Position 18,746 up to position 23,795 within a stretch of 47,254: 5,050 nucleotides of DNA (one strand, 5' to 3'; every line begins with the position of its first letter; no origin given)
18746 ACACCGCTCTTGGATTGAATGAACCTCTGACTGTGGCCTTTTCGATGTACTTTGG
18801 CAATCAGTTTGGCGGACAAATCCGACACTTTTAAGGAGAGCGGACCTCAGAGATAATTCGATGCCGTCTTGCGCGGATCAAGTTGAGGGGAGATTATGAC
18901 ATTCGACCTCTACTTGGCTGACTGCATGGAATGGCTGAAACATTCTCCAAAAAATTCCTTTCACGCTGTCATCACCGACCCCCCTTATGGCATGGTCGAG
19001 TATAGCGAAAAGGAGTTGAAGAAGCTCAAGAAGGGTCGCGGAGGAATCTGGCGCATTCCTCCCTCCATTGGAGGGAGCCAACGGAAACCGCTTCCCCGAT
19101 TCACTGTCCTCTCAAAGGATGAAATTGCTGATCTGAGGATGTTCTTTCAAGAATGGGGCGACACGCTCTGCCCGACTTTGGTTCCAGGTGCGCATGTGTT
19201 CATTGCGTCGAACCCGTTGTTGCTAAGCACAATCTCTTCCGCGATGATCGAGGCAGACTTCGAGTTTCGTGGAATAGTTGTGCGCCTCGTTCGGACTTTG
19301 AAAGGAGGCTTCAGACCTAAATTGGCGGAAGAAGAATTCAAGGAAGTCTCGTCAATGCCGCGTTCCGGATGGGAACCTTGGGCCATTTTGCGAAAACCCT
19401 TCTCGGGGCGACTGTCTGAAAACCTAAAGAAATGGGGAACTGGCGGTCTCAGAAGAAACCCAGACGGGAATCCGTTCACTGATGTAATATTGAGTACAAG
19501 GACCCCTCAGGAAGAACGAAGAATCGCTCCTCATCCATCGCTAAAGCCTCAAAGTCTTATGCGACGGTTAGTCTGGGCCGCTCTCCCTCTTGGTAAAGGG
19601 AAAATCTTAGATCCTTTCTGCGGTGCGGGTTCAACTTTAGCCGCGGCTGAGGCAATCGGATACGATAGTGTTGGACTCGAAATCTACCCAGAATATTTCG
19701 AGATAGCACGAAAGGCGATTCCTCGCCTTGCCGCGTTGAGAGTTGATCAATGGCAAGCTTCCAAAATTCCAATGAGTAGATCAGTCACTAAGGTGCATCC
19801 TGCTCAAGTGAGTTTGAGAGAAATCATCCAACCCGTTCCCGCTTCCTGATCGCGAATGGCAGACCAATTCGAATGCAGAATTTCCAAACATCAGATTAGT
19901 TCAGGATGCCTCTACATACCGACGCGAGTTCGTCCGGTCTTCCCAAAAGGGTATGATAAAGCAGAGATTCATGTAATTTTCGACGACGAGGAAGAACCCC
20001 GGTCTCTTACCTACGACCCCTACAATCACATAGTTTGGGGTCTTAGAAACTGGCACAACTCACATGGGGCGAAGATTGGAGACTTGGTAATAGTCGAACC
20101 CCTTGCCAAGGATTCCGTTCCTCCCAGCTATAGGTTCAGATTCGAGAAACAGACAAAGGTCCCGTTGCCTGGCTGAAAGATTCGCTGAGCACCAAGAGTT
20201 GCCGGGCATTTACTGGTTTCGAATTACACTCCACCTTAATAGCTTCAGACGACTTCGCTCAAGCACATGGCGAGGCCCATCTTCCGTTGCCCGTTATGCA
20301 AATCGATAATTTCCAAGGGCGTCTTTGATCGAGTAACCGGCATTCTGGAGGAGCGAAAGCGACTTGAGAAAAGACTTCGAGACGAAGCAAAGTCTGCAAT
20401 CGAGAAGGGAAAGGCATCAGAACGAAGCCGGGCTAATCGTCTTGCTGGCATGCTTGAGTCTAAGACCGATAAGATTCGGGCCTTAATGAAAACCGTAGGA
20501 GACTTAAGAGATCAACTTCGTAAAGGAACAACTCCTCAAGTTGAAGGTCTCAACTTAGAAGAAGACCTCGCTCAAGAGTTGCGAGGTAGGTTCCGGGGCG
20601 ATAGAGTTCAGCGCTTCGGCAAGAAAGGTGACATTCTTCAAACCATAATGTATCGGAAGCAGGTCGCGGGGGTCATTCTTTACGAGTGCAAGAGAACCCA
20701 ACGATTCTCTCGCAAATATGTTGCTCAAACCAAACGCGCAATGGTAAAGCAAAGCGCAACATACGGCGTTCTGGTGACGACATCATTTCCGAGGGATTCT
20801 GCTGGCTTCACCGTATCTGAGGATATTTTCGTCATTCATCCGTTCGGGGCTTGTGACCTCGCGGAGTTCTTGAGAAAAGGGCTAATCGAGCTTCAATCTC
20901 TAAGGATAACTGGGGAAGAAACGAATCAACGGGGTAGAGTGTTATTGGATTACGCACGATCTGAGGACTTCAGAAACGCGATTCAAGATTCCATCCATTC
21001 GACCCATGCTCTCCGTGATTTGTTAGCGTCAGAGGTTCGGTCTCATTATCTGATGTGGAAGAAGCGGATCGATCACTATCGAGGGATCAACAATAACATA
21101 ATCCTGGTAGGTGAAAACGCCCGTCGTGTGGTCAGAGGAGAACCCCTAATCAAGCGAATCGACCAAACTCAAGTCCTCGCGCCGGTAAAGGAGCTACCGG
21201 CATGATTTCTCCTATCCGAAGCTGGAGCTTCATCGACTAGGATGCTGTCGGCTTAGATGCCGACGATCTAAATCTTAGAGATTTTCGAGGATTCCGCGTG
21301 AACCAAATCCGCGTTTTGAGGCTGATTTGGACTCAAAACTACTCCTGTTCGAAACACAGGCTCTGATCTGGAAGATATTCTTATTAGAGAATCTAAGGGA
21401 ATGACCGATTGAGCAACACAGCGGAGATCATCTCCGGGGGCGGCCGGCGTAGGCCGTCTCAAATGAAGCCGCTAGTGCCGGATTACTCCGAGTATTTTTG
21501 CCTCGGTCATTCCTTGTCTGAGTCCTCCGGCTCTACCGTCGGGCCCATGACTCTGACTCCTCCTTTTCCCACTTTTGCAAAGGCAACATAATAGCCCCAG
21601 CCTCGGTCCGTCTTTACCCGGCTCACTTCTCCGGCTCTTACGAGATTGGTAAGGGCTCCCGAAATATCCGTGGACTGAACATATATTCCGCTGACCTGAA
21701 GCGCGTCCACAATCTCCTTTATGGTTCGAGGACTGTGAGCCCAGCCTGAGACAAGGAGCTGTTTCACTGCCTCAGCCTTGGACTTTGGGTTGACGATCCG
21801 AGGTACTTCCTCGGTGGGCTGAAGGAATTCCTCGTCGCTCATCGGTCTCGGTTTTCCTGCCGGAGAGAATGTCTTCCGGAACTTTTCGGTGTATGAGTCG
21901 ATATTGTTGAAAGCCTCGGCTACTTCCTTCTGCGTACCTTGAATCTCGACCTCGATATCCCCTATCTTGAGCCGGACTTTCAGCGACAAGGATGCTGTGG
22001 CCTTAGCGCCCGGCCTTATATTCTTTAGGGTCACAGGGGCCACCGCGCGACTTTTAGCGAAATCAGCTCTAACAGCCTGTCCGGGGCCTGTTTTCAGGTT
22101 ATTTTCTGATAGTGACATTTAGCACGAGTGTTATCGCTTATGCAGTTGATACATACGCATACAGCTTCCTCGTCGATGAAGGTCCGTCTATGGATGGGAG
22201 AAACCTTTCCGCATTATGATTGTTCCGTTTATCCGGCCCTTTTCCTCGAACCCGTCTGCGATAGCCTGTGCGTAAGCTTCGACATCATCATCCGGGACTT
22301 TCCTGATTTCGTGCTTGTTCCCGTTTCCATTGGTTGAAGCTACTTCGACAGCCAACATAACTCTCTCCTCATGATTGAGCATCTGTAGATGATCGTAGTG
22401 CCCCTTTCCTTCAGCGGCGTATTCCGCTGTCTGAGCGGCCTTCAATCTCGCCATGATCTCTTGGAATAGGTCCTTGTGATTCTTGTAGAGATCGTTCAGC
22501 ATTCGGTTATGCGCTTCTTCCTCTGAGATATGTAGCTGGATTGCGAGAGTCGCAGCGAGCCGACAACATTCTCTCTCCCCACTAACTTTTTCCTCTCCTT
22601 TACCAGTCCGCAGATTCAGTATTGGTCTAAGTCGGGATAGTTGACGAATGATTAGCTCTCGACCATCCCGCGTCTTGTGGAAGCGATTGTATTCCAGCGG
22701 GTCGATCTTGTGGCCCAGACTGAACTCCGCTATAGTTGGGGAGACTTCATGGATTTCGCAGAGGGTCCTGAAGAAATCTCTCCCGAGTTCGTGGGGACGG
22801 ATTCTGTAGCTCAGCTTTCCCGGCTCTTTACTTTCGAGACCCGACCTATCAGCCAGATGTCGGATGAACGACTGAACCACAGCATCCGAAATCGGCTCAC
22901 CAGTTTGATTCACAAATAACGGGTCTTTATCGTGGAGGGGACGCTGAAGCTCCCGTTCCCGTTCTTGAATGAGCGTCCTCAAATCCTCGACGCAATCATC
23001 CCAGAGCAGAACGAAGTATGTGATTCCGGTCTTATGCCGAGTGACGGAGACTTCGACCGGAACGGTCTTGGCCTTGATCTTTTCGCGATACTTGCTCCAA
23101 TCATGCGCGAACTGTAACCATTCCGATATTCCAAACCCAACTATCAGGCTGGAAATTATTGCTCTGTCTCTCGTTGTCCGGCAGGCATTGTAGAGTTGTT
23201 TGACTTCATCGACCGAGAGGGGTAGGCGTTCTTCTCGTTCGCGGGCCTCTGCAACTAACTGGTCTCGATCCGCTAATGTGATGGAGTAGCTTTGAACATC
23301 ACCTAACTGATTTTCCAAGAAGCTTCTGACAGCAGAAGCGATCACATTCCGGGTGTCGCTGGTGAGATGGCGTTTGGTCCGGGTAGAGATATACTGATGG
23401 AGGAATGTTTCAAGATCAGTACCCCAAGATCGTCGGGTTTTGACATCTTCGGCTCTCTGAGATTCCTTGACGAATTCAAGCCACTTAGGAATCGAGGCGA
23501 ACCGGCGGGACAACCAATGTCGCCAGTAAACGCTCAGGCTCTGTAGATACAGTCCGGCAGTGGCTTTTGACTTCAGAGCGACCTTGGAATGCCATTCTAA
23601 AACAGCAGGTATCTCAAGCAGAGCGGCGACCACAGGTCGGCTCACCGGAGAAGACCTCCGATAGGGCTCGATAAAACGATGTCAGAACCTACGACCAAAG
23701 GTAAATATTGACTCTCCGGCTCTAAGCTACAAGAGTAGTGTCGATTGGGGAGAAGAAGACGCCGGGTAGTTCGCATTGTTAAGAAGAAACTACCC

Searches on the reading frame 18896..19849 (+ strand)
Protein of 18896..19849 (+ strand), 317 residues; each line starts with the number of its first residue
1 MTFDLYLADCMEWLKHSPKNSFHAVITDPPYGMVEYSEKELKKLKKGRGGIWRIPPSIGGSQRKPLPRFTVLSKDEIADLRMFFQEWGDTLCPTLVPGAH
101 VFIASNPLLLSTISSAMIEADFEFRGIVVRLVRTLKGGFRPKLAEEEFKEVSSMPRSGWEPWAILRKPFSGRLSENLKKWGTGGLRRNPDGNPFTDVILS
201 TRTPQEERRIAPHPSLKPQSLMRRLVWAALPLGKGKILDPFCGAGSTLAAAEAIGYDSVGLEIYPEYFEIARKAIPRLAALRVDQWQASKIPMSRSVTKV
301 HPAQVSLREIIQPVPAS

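Call 58: search_protein_families(library=pfam, proteins=[window:18896-19849:+], max_evalue=0.00001)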
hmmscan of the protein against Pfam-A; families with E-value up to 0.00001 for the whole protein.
window:18896-19849:+ (317 aa): 1 family
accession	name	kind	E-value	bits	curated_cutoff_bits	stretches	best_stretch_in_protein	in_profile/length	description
PF01555.25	N6_N4_Mtase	-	9e-17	62.2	26.7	1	23-272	2-220/221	DNA methylase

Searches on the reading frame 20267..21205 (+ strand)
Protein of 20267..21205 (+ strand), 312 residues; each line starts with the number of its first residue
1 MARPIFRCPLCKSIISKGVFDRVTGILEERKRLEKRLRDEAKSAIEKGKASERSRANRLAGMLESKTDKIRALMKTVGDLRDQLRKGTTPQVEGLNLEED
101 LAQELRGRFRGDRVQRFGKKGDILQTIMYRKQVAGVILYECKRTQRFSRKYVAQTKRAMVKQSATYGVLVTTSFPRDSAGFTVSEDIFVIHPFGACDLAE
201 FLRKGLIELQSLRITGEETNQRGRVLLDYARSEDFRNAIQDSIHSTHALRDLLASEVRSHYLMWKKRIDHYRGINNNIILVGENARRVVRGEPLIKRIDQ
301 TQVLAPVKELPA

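Call 58: search_protein_families(library=pfam, proteins=[window:20267-21205:+], max_evalue=0.00001)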
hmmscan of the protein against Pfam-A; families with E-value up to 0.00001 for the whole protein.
window:20267-21205:+ (312 aa): 1 family
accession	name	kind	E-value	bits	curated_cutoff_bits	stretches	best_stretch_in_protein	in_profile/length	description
PF09903.14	DUF2130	-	7e-22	78.4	26.7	1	64-279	6-238/255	Uncharacterized protein conserved in bacteria (DUF2130)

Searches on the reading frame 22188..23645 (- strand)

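Call 58: search_protein_families(library=pfam, proteins=[window:22188-23645:-], max_evalue=0.00001)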
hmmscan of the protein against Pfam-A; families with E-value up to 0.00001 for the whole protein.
window:22188-23645:- (485 aa): 1 family
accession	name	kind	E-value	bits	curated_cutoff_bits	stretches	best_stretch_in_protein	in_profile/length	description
PF00589.27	Phage_integrase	-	4.1e-08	33.6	27.1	1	143-313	3-157/172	Phage integrase family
